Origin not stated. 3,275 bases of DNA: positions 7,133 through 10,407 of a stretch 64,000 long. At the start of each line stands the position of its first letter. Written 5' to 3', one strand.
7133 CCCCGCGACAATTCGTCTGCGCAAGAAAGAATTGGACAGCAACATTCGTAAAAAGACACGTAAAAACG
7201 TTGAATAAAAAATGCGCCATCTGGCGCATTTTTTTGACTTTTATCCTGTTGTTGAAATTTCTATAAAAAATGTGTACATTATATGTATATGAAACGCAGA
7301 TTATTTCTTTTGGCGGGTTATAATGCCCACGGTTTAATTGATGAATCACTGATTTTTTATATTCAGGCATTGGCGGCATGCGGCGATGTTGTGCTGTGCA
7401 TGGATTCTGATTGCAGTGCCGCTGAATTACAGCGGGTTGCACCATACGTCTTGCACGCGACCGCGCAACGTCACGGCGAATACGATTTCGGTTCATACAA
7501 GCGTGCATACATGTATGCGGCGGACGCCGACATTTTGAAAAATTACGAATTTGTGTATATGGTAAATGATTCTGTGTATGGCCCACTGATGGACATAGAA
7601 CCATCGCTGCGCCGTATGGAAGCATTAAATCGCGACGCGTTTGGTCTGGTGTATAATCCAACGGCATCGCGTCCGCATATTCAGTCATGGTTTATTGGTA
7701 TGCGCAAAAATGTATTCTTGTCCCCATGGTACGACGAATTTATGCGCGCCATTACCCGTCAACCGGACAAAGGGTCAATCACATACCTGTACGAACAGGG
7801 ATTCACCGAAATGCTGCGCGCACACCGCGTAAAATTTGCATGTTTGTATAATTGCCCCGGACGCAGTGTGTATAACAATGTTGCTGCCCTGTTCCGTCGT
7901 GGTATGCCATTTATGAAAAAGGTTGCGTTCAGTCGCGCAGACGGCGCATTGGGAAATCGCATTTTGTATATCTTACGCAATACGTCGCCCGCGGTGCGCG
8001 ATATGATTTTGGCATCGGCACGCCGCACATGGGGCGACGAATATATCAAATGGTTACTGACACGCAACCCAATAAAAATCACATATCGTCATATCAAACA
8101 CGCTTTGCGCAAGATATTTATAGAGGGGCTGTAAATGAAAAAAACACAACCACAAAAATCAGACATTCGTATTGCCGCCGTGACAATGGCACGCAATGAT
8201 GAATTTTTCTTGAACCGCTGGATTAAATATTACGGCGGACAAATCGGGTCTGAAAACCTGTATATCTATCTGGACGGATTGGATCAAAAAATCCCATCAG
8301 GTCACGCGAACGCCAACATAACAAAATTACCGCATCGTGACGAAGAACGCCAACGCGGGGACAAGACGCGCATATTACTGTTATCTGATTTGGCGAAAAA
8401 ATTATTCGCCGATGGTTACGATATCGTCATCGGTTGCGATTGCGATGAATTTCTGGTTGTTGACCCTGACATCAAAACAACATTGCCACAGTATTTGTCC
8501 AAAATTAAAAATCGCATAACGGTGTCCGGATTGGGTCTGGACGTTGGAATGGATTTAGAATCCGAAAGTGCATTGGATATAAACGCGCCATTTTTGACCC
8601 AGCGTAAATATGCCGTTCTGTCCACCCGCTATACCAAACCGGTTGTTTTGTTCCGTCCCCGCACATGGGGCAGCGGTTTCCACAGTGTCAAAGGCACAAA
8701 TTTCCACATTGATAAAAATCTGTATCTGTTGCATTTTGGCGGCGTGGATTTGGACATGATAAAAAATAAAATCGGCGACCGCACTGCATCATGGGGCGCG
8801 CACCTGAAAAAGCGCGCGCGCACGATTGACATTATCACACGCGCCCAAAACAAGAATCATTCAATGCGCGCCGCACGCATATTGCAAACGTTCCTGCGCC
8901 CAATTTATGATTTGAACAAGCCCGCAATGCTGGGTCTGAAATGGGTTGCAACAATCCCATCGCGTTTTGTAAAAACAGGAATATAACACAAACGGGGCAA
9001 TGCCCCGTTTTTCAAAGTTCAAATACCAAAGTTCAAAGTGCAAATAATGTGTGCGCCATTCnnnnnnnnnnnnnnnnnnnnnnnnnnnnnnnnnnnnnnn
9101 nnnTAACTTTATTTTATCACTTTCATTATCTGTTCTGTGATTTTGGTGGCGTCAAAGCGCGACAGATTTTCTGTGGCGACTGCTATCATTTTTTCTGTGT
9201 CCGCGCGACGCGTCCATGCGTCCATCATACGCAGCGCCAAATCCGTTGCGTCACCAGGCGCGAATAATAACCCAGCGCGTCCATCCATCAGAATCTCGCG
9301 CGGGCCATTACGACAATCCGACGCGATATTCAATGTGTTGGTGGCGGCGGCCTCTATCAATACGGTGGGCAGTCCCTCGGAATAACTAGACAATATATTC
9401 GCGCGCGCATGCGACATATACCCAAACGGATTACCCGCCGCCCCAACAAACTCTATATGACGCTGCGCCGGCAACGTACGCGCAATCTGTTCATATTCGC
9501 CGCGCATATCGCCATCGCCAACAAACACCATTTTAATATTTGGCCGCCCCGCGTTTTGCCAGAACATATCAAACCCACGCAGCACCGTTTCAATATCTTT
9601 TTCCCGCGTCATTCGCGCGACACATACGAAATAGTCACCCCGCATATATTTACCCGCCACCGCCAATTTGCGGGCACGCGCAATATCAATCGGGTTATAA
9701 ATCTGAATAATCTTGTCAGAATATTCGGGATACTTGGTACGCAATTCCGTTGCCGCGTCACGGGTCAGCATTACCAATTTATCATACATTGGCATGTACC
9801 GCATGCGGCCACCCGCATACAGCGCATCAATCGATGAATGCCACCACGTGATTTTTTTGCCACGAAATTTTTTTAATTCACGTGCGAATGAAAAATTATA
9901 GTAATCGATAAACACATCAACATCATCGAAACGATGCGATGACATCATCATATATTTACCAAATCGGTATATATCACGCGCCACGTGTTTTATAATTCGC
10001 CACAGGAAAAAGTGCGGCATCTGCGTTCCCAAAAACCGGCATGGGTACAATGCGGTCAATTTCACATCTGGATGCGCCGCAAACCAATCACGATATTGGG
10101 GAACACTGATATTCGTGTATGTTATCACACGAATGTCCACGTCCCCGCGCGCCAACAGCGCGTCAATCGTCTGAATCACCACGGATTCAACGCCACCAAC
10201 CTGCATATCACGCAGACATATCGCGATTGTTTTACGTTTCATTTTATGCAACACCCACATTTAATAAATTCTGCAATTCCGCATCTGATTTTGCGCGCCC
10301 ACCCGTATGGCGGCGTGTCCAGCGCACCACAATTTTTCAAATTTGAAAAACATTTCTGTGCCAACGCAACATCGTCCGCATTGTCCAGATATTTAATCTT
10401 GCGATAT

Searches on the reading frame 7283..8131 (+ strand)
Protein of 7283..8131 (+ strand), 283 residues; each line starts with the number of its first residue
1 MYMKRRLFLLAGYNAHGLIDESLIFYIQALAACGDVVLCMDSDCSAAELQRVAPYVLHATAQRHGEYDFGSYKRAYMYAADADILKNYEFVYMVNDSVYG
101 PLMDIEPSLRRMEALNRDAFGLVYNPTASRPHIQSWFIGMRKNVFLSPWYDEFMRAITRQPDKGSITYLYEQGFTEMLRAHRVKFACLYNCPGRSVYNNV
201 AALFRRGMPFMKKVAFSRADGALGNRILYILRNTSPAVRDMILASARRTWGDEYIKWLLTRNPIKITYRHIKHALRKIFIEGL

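Call 40: search_protein_families(library=pfam, proteins=[window:7283-8131:+], max_evalue=0.001)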
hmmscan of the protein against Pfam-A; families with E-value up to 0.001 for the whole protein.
window:7283-8131:+ (283 aa): 1 family
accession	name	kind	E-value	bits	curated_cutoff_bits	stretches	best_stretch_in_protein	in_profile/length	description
PF05045.17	RgpF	-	1.2e-14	54.3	25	1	40-219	5-208/503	Rhamnan synthesis protein F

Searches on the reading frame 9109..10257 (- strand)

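Call 40: search_protein_families(library=pfam, proteins=[window:9109-10257:-], max_evalue=0.001)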
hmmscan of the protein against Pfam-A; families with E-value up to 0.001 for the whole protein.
window:9109-10257:- (382 aa): 3 families
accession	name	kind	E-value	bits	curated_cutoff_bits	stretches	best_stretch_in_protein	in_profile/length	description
PF00534.26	Glycos_transf_1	-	5.8e-25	88.2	26.4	1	201-359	9-167/172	Glycosyl transferases group 1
PF13692.12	Glyco_trans_1_4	-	6.8e-22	78.7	27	1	209-345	3-137/142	Glycosyl transferases group 1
PF13439.12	Glyco_transf_4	-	2.2e-07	31.5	28.5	1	20-194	1-170/170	Glycosyltransferase Family 4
